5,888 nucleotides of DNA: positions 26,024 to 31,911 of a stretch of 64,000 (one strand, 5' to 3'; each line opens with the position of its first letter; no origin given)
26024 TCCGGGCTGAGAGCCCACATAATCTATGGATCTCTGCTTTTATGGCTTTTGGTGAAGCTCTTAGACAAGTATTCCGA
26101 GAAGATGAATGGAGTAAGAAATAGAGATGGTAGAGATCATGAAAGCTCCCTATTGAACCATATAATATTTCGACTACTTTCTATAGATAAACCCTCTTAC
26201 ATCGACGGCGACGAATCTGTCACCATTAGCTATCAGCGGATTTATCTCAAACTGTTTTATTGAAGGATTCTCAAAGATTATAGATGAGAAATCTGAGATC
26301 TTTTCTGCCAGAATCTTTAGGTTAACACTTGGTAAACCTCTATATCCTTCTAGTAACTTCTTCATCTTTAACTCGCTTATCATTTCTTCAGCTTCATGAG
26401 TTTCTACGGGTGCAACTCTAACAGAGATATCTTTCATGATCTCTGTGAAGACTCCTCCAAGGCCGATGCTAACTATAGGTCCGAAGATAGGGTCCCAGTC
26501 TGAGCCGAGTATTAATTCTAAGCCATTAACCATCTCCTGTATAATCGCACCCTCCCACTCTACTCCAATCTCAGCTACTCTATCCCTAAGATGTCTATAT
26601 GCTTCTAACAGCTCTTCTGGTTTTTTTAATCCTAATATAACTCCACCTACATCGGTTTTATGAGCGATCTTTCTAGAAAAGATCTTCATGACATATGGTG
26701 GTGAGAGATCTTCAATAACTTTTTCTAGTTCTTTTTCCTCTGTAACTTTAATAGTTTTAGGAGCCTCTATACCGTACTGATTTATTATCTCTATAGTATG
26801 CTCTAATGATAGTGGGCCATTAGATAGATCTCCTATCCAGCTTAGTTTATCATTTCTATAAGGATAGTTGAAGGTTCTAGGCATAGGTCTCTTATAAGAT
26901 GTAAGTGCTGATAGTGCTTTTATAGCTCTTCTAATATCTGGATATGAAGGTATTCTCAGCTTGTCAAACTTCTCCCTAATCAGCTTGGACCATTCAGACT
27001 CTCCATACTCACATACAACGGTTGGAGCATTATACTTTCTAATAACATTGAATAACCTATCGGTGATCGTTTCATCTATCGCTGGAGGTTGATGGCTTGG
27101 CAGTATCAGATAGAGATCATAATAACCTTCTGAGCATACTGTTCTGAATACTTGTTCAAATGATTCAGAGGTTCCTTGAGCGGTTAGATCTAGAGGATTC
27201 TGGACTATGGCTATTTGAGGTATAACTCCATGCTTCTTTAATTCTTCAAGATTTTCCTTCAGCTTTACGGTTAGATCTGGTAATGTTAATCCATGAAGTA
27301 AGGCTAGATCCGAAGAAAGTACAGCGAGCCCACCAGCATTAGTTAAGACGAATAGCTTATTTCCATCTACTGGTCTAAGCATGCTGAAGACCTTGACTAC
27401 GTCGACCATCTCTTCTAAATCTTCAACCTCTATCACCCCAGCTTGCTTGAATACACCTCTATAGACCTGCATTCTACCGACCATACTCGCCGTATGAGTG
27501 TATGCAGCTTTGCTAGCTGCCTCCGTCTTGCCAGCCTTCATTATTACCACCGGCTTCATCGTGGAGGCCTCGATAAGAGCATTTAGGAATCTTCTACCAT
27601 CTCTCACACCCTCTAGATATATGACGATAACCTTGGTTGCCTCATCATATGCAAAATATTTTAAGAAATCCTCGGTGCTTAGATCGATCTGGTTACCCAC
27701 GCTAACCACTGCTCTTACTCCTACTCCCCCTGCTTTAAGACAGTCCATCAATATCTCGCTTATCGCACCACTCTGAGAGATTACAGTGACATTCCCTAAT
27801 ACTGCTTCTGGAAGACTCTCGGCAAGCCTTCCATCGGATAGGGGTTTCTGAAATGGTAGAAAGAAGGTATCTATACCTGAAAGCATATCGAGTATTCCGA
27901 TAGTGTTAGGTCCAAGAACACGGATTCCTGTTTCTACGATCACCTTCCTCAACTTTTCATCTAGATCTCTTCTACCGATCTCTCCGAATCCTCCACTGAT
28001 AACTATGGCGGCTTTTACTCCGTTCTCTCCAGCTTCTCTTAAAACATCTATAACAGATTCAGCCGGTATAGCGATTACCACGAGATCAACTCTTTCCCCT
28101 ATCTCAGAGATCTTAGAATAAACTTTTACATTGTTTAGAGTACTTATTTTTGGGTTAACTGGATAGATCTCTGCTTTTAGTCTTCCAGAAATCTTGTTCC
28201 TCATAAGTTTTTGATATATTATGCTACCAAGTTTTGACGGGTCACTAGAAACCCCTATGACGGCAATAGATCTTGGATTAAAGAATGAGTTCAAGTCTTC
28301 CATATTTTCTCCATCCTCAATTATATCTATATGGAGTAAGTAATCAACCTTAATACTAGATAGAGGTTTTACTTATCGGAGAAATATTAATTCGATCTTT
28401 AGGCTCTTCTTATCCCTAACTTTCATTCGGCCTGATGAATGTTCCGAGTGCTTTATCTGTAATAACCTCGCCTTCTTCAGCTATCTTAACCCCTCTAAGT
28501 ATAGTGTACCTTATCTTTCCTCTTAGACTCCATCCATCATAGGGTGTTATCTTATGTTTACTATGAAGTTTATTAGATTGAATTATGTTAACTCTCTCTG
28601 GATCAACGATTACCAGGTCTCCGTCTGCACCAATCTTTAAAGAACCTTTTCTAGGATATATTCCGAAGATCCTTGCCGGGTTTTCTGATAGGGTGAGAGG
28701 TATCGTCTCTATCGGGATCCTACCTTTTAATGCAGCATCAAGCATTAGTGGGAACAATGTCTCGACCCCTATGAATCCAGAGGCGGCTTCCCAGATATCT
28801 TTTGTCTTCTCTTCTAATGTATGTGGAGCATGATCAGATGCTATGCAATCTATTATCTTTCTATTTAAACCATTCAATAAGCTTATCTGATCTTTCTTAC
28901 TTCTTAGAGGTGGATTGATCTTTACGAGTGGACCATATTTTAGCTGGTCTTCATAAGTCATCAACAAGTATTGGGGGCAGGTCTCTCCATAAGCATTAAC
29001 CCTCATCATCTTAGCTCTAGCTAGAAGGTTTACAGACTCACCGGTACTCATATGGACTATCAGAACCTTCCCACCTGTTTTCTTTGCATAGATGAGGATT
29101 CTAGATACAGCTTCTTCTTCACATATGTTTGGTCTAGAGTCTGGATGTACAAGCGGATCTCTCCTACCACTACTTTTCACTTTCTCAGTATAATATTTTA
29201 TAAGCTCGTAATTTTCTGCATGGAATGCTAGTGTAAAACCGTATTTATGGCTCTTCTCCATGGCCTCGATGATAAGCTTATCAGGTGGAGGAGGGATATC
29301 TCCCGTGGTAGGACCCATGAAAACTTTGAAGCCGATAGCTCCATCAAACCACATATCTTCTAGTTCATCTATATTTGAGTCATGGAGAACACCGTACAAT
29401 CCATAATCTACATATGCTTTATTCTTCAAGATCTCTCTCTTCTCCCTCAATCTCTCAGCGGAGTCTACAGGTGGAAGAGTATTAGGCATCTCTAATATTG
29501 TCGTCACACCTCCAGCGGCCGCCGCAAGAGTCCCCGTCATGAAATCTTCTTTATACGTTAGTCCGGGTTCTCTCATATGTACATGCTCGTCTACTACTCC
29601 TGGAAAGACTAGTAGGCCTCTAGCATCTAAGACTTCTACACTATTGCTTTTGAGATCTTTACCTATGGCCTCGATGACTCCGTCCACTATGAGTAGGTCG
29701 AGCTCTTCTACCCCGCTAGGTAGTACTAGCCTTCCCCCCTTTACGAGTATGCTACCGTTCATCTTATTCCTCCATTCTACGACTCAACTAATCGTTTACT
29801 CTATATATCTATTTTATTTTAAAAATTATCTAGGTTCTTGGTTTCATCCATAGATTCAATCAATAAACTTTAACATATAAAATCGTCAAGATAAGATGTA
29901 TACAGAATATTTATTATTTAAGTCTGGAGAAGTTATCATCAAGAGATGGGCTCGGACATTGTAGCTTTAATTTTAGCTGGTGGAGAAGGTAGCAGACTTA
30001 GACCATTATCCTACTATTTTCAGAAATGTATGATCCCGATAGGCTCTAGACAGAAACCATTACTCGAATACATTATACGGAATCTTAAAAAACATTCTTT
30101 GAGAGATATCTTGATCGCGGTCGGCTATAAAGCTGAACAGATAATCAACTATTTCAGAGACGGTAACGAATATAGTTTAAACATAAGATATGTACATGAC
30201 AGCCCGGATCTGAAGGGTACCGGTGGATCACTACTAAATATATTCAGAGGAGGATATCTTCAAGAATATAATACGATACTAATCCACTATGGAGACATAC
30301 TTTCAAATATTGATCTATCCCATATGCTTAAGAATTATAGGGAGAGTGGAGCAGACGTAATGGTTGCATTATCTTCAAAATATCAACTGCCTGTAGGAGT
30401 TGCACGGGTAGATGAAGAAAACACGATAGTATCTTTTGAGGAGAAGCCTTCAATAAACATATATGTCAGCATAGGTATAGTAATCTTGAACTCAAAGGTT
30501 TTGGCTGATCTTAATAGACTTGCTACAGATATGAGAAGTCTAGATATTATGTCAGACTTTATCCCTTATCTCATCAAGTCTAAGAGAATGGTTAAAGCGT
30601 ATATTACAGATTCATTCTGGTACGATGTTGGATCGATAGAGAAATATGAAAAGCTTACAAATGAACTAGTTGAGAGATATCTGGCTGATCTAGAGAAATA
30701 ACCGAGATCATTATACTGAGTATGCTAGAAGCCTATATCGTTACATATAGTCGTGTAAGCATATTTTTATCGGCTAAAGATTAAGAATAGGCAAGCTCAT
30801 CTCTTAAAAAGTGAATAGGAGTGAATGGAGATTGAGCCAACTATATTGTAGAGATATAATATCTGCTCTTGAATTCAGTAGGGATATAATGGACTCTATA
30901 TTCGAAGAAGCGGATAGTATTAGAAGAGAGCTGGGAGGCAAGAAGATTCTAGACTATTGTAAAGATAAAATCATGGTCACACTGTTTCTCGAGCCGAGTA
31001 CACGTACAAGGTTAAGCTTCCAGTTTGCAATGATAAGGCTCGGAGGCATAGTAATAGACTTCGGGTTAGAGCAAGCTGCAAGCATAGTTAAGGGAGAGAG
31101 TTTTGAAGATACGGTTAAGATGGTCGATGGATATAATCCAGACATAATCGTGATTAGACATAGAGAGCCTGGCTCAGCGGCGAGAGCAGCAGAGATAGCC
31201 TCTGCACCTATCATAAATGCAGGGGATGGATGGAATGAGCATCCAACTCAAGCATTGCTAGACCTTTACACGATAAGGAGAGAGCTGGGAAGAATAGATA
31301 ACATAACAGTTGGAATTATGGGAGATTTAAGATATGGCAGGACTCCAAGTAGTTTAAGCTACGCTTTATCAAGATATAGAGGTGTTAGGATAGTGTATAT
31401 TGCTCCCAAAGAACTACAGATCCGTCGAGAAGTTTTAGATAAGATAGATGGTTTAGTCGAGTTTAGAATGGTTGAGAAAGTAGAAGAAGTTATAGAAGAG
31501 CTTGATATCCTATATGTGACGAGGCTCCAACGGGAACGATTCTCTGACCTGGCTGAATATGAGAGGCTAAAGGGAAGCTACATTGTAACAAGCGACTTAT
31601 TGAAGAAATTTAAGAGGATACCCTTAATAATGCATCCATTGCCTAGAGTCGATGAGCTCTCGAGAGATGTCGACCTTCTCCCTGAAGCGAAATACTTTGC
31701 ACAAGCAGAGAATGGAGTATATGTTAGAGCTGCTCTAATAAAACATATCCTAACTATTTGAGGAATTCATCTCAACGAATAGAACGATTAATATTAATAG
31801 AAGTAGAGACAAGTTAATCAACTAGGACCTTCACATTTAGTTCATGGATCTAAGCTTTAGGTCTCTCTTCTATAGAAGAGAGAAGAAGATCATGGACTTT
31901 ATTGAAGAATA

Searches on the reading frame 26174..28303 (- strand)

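Call 10: search_protein_families(library=pfam, proteins=[window:26174-28303:-], max_evalue=0.00001)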
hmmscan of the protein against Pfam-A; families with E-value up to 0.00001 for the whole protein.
window:26174-28303:- (709 aa): 4 families
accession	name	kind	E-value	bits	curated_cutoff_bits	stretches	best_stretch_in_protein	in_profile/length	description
PF13549.11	ATP-grasp_5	-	5.7e-60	202.8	27.6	1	501-703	13-218/221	ATP-grasp domain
PF13607.11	Succ_CoA_lig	-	1.1e-48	164.9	27.4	1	170-306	2-138/138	Succinyl-CoA ligase like flavodoxin domain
PF13380.12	CoA_binding_2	-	5.4e-23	82.1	22.8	1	11-138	1-114/116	CoA binding domain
PF02629.25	CoA_binding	-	6e-11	43.4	22.3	1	10-103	3-95/97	CoA binding domain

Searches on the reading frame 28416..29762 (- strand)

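Call 10: search_protein_families(library=pfam, proteins=[window:28416-29762:-], max_evalue=0.00001)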
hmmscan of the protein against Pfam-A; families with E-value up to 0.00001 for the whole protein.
window:28416-29762:- (448 aa): 2 families
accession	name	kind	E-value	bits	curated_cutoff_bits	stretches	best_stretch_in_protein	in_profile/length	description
PF01979.26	Amidohydro_1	-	2.5e-21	76.7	25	1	51-424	1-342/345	Amidohydrolase family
PF07969.17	Amidohydro_3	-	1.3e-12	48.4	29.7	1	346-425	404-469/472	Amidohydrolase family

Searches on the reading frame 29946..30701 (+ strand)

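Call 9: search_protein_families(library=ncbifam, proteins=[window:29946-30701:+], max_evalue=0.00001)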
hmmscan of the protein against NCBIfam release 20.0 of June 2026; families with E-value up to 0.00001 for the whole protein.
window:29946-30701:+ (251 aa): 23 families
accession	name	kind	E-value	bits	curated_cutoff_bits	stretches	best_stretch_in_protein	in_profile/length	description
NF052502.1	man1P_GTase_Rv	exception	2e-33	115.7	440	1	7-243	3-232/352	mannose-1-phosphate guanylyltransferase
TIGR03992.1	Arch_glmU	subfamily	1.6e-31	109.6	292.1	1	7-230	3-216/393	bifunctional sugar-1-phosphate nucleotidylyltransferase/acetyltransferase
TIGR01208.1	rmlA_long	equivalog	4.2e-29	101.5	320.25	1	7-238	2-231/353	glucose-1-phosphate thymidylyltransferase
TIGR02091.1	glgC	equivalog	3.2e-25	89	424.9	1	6-242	2-260/364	glucose-1-phosphate adenylyltransferase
NF003670.0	PRK05293.1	equivalog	9.7e-24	84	470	1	3-243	3-260/382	glucose-1-phosphate adenylyltransferase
NF049965.1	GlMnHpPGnyltfHddC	equivalog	1.3e-22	80.6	300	1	7-239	3-219/221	D-glycero-D-manno-heptose 1-phosphate guanosyltransferase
NF041313.1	UDPGP_AglF_Halo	equivalog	2.2e-20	73.1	400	1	7-237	3-230/234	UTP--glucose-1-phosphate uridylyltransferase AglF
NF045761.1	NAMPUrTaseMurU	equivalog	3.7e-20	72.7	250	1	7-238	3-224/226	N-acetylmuramate alpha-1-phosphate uridylyltransferase MurU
NF001947.0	PRK00725.1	subfamily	8.3e-20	70.9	470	1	4-242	16-288/426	glucose-1-phosphate adenylyltransferase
NF002772.0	PRK02862.1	equivalog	1.7e-19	69.9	537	1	4-169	3-180/429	glucose-1-phosphate adenylyltransferase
NF002023.0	PRK00844.1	subfamily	3.2e-19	69.1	458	1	4-242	6-277/408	glucose-1-phosphate adenylyltransferase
TIGR02623.1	G1P_cyt_trans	equivalog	9.7e-18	64.5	300.25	2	7-72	3-66/255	glucose-1-phosphate cytidylyltransferase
NF041173.1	Sug_nt_acttase_Thmprot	equivalog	1.4e-17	63.8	600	1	7-230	3-216/405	bifunctional sugar-1-phosphate nucleotidylyltransferase/acetyltransferase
TIGR01207.1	rmlA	equivalog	3.3e-15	56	360.65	1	8-233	3-228/286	glucose-1-phosphate thymidylyltransferase RfbA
NF012024.0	PRK15480.1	equivalog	1.9e-13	50.2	588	1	8-229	7-228/292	glucose-1-phosphate thymidylyltransferase RfbA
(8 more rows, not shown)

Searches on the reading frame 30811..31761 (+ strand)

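Call 9: search_protein_families(library=ncbifam, proteins=[window:30811-31761:+], max_evalue=0.00001)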
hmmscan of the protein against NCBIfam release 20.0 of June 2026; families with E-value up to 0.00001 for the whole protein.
window:30811-31761:+ (316 aa): 17 families
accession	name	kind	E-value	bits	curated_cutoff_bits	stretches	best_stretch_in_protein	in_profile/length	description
TIGR00670.1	asp_carb_tr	equivalog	7.2e-102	340.6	236.95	1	14-314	1-303/304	aspartate carbamoyltransferase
NF002032.1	PRK00856.1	equivalog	4.1e-89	298.7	263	1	14-313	1-296/297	aspartate carbamoyltransferase catalytic subunit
NF006046.0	PRK08192.1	equivalog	1.2e-69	235.2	512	1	12-314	5-317/339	aspartate carbamoyltransferase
NF008853.0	PRK11891.1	equivalog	4e-65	220.1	560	1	15-315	90-399/430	aspartate carbamoyltransferase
NF001986.0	PRK00779.1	subfamily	6e-37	127.4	306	1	12-314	4-304/307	ornithine carbamoyltransferase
NF010387.0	PRK13814.1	equivalog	2.1e-36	125.4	660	1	25-313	17-302/310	aspartate carbamoyltransferase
TIGR00658.1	orni_carb_tr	equivalog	2.8e-34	118.7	280.85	1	14-314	1-303/304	ornithine carbamoyltransferase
NF009916.0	PRK13376.1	equivalog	8.9e-33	113.6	800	1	53-311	51-330/525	bifunctional aspartate carbamoyltransferase catalytic subunit/aspartate carbamoyltransferase regulatory subunit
TIGR04384.1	putr_carbamoyl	exception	7.5e-25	87.7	500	1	16-311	2-304/330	putrescine carbamoyltransferase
NF011380.0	PRK14805.1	equivalog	1.3e-19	70.3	421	1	15-314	3-300/302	ornithine carbamoyltransferase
NF003286.0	PRK04284.1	subfamily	2e-16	60.1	515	1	11-284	4-281/332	ornithine carbamoyltransferase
NF005538.0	PRK07200.1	equivalog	3.8e-10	39.4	453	1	7-117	15-123/396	knotted carbamoyltransferase YgeW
TIGR03316.1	ygeW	equivalog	3.8e-10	39.2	500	1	7-117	12-120/391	knotted carbamoyltransferase YgeW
NF011379.0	PRK14804.1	equivalog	5.4e-10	38.9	373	1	54-314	45-309/311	ornithine carbamoyltransferase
NF009213.0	PRK12562.1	subfamily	5.1e-09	36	559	1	8-200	1-190/334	ornithine carbamoyltransferase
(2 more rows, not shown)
